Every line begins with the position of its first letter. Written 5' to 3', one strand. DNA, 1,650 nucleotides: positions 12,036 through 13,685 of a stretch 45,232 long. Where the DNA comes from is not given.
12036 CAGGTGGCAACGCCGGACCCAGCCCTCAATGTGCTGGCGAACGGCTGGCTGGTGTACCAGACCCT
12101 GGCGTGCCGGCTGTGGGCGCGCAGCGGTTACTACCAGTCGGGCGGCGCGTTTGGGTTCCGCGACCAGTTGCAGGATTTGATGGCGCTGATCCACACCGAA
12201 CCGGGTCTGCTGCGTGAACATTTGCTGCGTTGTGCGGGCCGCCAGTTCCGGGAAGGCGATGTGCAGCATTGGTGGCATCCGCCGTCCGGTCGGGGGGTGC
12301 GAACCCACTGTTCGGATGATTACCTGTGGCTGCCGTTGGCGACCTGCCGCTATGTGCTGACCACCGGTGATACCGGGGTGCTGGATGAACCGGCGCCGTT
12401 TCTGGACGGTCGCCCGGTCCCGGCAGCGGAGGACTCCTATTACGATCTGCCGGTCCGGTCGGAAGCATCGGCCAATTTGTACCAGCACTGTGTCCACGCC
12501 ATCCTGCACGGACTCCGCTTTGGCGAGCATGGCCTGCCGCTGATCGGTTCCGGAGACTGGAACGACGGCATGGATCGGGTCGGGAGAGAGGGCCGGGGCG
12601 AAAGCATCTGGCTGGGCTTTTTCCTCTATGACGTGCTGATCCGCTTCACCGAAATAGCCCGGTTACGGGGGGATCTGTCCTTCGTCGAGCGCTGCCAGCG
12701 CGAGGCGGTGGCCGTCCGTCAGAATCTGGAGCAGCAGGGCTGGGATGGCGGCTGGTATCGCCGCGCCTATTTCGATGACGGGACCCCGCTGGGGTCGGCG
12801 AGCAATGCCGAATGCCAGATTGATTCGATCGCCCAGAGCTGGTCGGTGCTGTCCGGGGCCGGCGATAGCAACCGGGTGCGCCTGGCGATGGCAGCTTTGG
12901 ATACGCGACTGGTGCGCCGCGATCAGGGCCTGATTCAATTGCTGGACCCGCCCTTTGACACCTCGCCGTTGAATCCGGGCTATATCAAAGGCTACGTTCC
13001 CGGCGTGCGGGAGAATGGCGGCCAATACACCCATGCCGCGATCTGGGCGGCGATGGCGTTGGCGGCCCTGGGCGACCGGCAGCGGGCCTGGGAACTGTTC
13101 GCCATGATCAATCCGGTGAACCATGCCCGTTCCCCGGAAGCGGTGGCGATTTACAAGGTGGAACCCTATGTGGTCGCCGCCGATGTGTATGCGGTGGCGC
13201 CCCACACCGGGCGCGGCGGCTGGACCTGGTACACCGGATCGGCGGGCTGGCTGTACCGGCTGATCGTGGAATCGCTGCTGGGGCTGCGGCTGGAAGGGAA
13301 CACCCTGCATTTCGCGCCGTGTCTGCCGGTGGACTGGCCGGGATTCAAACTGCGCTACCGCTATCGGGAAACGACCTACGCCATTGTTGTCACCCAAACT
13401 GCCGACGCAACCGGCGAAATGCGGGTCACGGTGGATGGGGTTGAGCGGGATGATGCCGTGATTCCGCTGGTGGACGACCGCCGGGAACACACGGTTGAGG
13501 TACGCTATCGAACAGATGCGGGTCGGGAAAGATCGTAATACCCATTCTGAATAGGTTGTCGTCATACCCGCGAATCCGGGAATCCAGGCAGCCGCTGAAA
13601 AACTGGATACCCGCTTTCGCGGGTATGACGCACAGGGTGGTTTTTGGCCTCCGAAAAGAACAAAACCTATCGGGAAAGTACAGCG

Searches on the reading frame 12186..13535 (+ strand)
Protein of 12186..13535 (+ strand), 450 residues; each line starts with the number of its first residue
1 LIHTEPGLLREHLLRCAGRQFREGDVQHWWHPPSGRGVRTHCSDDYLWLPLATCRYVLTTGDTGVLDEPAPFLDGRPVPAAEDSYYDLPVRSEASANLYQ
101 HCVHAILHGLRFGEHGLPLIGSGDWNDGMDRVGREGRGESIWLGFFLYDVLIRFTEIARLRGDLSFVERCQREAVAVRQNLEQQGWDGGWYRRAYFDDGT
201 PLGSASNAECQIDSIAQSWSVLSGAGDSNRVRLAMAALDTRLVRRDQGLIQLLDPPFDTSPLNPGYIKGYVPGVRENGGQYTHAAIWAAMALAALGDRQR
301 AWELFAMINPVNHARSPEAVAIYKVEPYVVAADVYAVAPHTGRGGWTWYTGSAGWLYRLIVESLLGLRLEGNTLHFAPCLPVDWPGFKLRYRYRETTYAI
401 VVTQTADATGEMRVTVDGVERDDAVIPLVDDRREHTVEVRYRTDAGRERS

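Call 43: find_homologous_proteins(query=window:12186-13535:+, max_evalue=1e-80)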
Query window:12186-13535:+ (450 aa): 7939 proteins with E <= 1e-80 among 8000 candidates; the best 120 are listed.
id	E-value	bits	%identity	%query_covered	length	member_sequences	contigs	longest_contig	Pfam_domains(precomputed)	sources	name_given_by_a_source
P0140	0.0e+0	1024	76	94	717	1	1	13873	PF03633.21,PF17167.11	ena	-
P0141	4.1e-265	898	87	98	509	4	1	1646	PF17167.11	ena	-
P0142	7.3e-263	890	85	98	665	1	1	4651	PF03633.21,PF06165.19,PF17167.11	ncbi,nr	ncbi:MAG: cyclic beta 1-2 glucan synthetase, partial [Candidatus Contendobacter sp.]|nr:cyclic beta 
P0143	3.9e-260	881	85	98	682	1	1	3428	PF03633.21,PF06165.19,PF17167.11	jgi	jgi:cyclic beta-1,2-glucan synthetase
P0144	1.6e-258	876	85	98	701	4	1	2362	PF06165.19,PF17167.11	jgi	jgi:cellobiose phosphorylase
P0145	5.6e-256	868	83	98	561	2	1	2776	PF03633.21,PF17167.11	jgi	jgi:cellobiose phosphorylase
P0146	1.3e-255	866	84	98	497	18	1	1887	PF03633.21,PF17167.11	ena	-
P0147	3.5e-249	845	80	98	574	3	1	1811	PF03633.21,PF06165.19,PF17167.11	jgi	jgi:cellobiose phosphorylase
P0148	2.2e-248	843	80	98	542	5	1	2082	PF17167.11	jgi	jgi:cellobiose phosphorylase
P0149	2.6e-248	842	79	100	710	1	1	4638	PF03633.21,PF06165.19,PF17167.11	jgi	jgi:cellobiose phosphorylase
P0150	2.6e-248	842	81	98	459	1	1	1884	PF03633.21,PF17167.11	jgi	jgi:cyclic beta-1,2-glucan synthetase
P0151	9.4e-246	834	77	99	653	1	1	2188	PF06165.19,PF17167.11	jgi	jgi:cellobiose phosphorylase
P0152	1.8e-245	833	79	98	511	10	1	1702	PF03633.21,PF17167.11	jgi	-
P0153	1.1e-244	830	80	98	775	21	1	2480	PF03633.21,PF06165.19,PF17167.11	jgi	jgi:cellobiose phosphorylase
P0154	1.5e-244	830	80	98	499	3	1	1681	PF17167.11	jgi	jgi:cellobiose phosphorylase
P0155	2.4e-244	829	79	98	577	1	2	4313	PF06165.19,PF17167.11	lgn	-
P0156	4.8e-244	828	79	98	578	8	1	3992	PF06165.19,PF17167.11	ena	-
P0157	5.1e-244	828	79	98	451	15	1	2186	PF03633.21,PF17167.11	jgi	jgi:cellobiose phosphorylase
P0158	5.9e-244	828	79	98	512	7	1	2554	PF17167.11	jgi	-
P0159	1.8e-243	826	77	99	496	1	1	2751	PF03633.21,PF17167.11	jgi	jgi:cellobiose phosphorylase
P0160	3.9e-243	825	79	98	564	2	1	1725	PF06165.19,PF17167.11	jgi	jgi:cyclic beta-1,2-glucan synthetase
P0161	4.2e-243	825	78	98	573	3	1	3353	PF06165.19,PF17167.11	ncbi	-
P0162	6.3e-243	825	79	98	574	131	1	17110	PF03633.21,PF06165.19,PF17167.11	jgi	-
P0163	8.6e-243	824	78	98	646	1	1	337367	PF06165.19,PF17167.11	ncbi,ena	-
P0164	1.8e-242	823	79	98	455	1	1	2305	PF17167.11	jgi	-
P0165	3.3e-242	822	78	98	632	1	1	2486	PF03633.21,PF06165.19,PF17167.11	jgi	jgi:cyclic beta-1,2-glucan synthetase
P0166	4.3e-242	822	79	98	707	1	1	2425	PF03633.21,PF06165.19,PF17167.11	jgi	jgi:cellobiose phosphorylase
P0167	4.3e-242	822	78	98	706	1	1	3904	PF06165.19,PF17167.11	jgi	jgi:cellobiose phosphorylase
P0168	4.4e-242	822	79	98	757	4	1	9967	PF03633.21,PF06165.19,PF17167.11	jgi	jgi:cellobiose phosphorylase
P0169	5.4e-242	822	79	98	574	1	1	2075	PF06165.19,PF17167.11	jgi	-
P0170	5.7e-242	822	78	98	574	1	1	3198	PF03633.21,PF06165.19,PF17167.11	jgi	-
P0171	6.7e-242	821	78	98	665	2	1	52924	PF03633.21,PF06165.19,PF17167.11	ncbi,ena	-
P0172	9.5e-242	821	79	98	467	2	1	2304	PF17167.11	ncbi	ncbi:MAG: GH36-type glycosyl hydrolase domain-containing protein, partial [Nitrospiraceae bacterium]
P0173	1.6e-241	820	84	92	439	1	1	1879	PF17167.11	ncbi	-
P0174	3.2e-241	819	79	98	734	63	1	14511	PF03633.21,PF06165.19,PF17167.11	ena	-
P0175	4.5e-241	819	78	98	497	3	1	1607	PF03633.21,PF17167.11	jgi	jgi:cellobiose phosphorylase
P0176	4.7e-241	818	77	100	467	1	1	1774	PF17167.11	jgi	jgi:cyclic beta-1,2-glucan synthetase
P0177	5.0e-241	818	78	99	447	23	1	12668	PF03633.21,PF17167.11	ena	-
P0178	5.7e-241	818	78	98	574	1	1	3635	PF03633.21,PF06165.19,PF17167.11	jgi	jgi:cellobiose phosphorylase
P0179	5.9e-241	818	78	98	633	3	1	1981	PF06165.19,PF17167.11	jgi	jgi:cellobiose phosphorylase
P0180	1.6e-240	817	78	98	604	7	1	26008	PF06165.19,PF17167.11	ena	-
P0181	1.8e-240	817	79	98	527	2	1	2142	PF17167.11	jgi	jgi:cellobiose phosphorylase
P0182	2.0e-240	816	78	99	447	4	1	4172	PF03633.21,PF17167.11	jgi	jgi:cyclic beta-1,2-glucan synthetase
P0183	2.2e-240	816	78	98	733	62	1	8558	PF06165.19,PF17167.11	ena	-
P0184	2.3e-240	816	79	98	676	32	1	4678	PF06165.19,PF17167.11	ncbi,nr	ncbi:MAG TPA: glycosyl hydrolase family 65 protein, partial [Nitrospiraceae bacterium]|nr:glycosyl h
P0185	5.7e-240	815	78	98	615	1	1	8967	PF06165.19,PF17167.11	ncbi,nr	ncbi:MAG: cyclic beta 1-2 glucan synthetase, partial [Betaproteobacteria bacterium]|nr:cyclic beta 1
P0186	6.2e-240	815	78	98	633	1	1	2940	PF06165.19,PF17167.11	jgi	jgi:cellobiose phosphorylase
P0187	6.9e-240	815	79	98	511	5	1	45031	PF03633.21,PF17167.11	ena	-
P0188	7.3e-240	815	78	98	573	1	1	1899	PF03633.21,PF06165.19,PF17167.11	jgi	jgi:cyclic beta-1,2-glucan synthetase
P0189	8.8e-240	814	77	98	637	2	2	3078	PF06165.19,PF17167.11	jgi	jgi:cellobiose phosphorylase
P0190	1.5e-239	814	76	100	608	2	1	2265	PF03633.21,PF06165.19,PF17167.11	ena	-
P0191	2.1e-239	813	77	99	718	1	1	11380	PF03633.21,PF06165.19,PF17167.11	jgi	jgi:cellobiose phosphorylase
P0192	3.0e-239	813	76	100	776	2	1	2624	PF03633.21,PF06165.19,PF17167.11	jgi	jgi:cellobiose phosphorylase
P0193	3.2e-239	812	78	98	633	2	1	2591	PF06165.19,PF17167.11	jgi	jgi:cellobiose phosphorylase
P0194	4.9e-239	812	78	98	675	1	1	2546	PF06165.19,PF17167.11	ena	-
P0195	5.6e-239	812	77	98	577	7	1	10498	PF03633.21,PF06165.19,PF17167.11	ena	-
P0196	7.1e-239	811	77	100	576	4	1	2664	PF06165.19,PF17167.11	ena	-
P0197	8.0e-239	811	78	98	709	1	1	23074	PF06165.19,PF17167.11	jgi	-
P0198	2.1e-238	810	78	98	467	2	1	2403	PF17167.11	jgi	jgi:cellobiose phosphorylase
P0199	2.6e-238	809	77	98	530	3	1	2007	PF17167.11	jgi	jgi:cellobiose phosphorylase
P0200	2.8e-238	809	77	98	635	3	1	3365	PF06165.19,PF17167.11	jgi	jgi:cellobiose phosphorylase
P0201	3.3e-238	809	76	98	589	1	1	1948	PF06165.19,PF17167.11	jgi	jgi:cellobiose phosphorylase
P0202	4.7e-238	809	78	98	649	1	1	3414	PF06165.19,PF17167.11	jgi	jgi:cellobiose phosphorylase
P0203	4.8e-238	809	77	98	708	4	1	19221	PF06165.19,PF17167.11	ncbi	ncbi:MAG: GH36-type glycosyl hydrolase domain-containing protein, partial [Candidatus Deferrimicrobi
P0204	4.8e-238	809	77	98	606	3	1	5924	PF03633.21,PF06165.19,PF17167.11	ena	-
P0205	5.8e-238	808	78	98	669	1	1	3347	PF06165.19,PF17167.11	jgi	jgi:cellobiose phosphorylase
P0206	6.5e-238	808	77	98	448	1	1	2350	PF03633.21,PF17167.11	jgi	jgi:cellobiose phosphorylase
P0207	6.9e-238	808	77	98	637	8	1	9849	PF06165.19,PF17167.11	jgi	jgi:cellobiose phosphorylase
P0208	8.0e-238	808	76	99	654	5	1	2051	PF03633.21,PF06165.19,PF17167.11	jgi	jgi:cellobiose phosphorylase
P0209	8.1e-238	808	77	98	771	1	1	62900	PF06165.19,PF17167.11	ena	-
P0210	1.6e-237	807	78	98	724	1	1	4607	PF03633.21,PF06165.19,PF17167.11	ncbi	ncbi:MAG TPA: glycosyl hydrolase family 65 protein, partial [Burkholderiales bacterium]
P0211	2.5e-237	806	76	98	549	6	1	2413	PF17167.11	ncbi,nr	ncbi:MAG TPA: protein ndvB, partial [Nitrospiraceae bacterium]|nr:protein ndvB [Nitrospiraceae bacte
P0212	3.4e-237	806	80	94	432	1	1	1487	PF03633.21,PF17167.11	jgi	jgi:cyclic beta-1,2-glucan synthetase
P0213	3.7e-237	806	77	98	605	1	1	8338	PF06165.19,PF17167.11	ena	-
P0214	4.5e-237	805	78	98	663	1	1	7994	PF06165.19,PF17167.11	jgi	jgi:cyclic beta-1,2-glucan synthetase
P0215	5.0e-237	805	77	98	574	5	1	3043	PF06165.19,PF17167.11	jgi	jgi:cellobiose phosphorylase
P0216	5.4e-237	805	76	98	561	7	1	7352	PF06165.19,PF17167.11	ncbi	ncbi:MAG: cyclic beta 1-2 glucan synthetase, partial [Syntrophorhabdales bacterium]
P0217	2.6e-236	803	77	98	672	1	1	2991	PF06165.19,PF17167.11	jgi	jgi:cellobiose phosphorylase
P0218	2.9e-236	803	77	98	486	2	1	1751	PF17167.11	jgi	jgi:cellobiose phosphorylase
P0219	3.1e-236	803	75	99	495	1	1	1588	PF03633.21,PF17167.11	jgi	-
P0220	3.2e-236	803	76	99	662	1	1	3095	PF03633.21,PF06165.19,PF17167.11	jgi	-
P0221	3.3e-236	802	77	98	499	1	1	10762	PF03633.21,PF17167.11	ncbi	ncbi:MAG: cyclic beta 1-2 glucan synthetase, partial [Betaproteobacteria bacterium]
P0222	3.4e-236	802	77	98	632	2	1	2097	PF03633.21,PF06165.19,PF17167.11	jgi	jgi:cellobiose phosphorylase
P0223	3.8e-236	802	77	98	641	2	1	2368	PF06165.19,PF17167.11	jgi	jgi:cellobiose phosphorylase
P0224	3.8e-236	802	77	98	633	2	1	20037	PF03633.21,PF06165.19,PF17167.11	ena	-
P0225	3.9e-236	802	76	99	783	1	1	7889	PF06165.19,PF17167.11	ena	-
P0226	6.1e-236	802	76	98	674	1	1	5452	PF06165.19,PF17167.11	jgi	jgi:cellobiose phosphorylase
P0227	7.1e-236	801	76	99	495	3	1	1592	PF03633.21,PF17167.11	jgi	jgi:cellobiose phosphorylase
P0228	7.4e-236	801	77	99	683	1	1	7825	PF03633.21,PF06165.19,PF17167.11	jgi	-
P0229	7.5e-236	801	76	98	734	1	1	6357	PF06165.19,PF17167.11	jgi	jgi:cyclic beta-1,2-glucan synthetase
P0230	8.5e-236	801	76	98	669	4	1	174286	PF03633.21,PF06165.19,PF17167.11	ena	-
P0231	8.7e-236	801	75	98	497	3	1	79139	PF03633.21,PF17167.11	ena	-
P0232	9.4e-236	801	76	98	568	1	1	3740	PF06165.19,PF17167.11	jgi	-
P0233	1.1e-235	801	76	98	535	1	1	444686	PF03633.21,PF17167.11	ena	-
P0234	1.1e-235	801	76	98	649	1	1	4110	PF03633.21,PF06165.19,PF17167.11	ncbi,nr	ncbi:MAG: cyclic beta 1-2 glucan synthetase, partial [Desulfobacterales bacterium]|nr:cyclic beta 1-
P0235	1.6e-235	800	75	98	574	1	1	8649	PF03633.21,PF06165.19,PF17167.11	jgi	-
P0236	2.3e-235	800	77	98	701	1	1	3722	PF06165.19,PF17167.11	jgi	jgi:cellobiose phosphorylase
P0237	2.6e-235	800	75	99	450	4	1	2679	PF03633.21,PF17167.11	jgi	jgi:cellobiose phosphorylase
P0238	3.4e-235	799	75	98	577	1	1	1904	PF06165.19,PF17167.11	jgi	-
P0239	3.5e-235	799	76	98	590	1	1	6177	PF03633.21,PF17167.11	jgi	-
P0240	4.0e-235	799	77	98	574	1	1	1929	PF03633.21,PF06165.19,PF17167.11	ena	-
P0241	5.0e-235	799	75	98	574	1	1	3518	PF06165.19,PF17167.11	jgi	jgi:cyclic beta-1,2-glucan synthetase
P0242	5.4e-235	799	76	100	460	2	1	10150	PF17167.11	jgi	jgi:cellobiose phosphorylase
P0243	6.2e-235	798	76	98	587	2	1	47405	PF03633.21,PF06165.19,PF17167.11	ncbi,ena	-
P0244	6.5e-235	798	76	98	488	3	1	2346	PF17167.11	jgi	jgi:cellobiose phosphorylase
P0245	6.7e-235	798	77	98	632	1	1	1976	PF06165.19,PF17167.11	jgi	jgi:cellobiose phosphorylase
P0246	8.0e-235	798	76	98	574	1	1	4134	PF03633.21,PF06165.19,PF17167.11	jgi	jgi:cellobiose phosphorylase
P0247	8.1e-235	798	76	99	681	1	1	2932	PF06165.19,PF17167.11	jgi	jgi:cellobiose phosphorylase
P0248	8.5e-235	798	76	98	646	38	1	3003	PF06165.19,PF17167.11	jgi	jgi:cellobiose phosphorylase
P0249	9.4e-235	798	77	98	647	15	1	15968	PF06165.19,PF17167.11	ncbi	-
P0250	1.4e-234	797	75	98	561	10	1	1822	PF06165.19,PF17167.11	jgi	jgi:cellobiose phosphorylase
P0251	1.4e-234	797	76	99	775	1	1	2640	PF06165.19,PF17167.11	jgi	jgi:cellobiose phosphorylase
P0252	1.6e-234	797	77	98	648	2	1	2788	PF06165.19,PF17167.11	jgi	jgi:cellobiose phosphorylase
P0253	1.6e-234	797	76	98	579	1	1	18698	PF03633.21,PF06165.19,PF17167.11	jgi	jgi:cellobiose phosphorylase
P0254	1.7e-234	797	76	98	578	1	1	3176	PF03633.21,PF06165.19,PF17167.11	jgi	jgi:cyclic beta-1,2-glucan synthetase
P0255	1.9e-234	797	76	98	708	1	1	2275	PF03633.21,PF06165.19,PF17167.11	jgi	jgi:cellobiose phosphorylase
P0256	2.1e-234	797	76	98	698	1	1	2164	PF06165.19,PF17167.11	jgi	jgi:cellobiose phosphorylase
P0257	2.5e-234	796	77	97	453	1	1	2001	PF03633.21,PF17167.11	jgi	jgi:cyclic beta-1,2-glucan synthetase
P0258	3.8e-234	796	76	98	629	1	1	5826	PF06165.19,PF17167.11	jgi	-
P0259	3.9e-234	796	78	98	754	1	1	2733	PF03633.21,PF06165.19,PF17167.11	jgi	jgi:cellobiose phosphorylase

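Call 45: find_encoding_contigs(protein=P0142, flank=10000, max_places=3)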
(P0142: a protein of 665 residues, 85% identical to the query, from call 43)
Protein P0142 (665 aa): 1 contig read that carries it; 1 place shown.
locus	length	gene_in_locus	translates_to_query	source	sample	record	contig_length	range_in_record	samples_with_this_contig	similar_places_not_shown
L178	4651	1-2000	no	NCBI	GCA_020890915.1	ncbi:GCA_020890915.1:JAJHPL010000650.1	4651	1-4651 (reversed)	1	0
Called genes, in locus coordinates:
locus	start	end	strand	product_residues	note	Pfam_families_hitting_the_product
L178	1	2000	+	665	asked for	PF06165:GH94_b-supersand, PF17167:Glyco_hydro_94, PF03633:Glyco_hydro_65C (weak)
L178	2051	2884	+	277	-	PF10108:DNA_pol_B_exo2, PF13482:RNase_H_2 (weak)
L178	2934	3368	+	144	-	PF11026:DUF2721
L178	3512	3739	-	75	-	PF11174:DUF2970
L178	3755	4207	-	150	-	PF10604:Polyketide_cyc2, PF03364:Polyketide_cyc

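Call 46: find_encoding_contigs(protein=P0146, flank=10000, max_places=3)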
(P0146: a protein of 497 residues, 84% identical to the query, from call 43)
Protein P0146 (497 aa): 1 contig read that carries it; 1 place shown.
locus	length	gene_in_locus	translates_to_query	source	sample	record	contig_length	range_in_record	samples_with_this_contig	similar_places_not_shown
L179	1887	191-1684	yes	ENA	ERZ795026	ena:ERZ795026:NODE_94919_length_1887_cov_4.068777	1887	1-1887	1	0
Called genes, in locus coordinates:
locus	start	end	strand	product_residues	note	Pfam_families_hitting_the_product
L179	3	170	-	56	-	?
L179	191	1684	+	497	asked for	PF17167:Glyco_hydro_94, PF03633:Glyco_hydro_65C (weak)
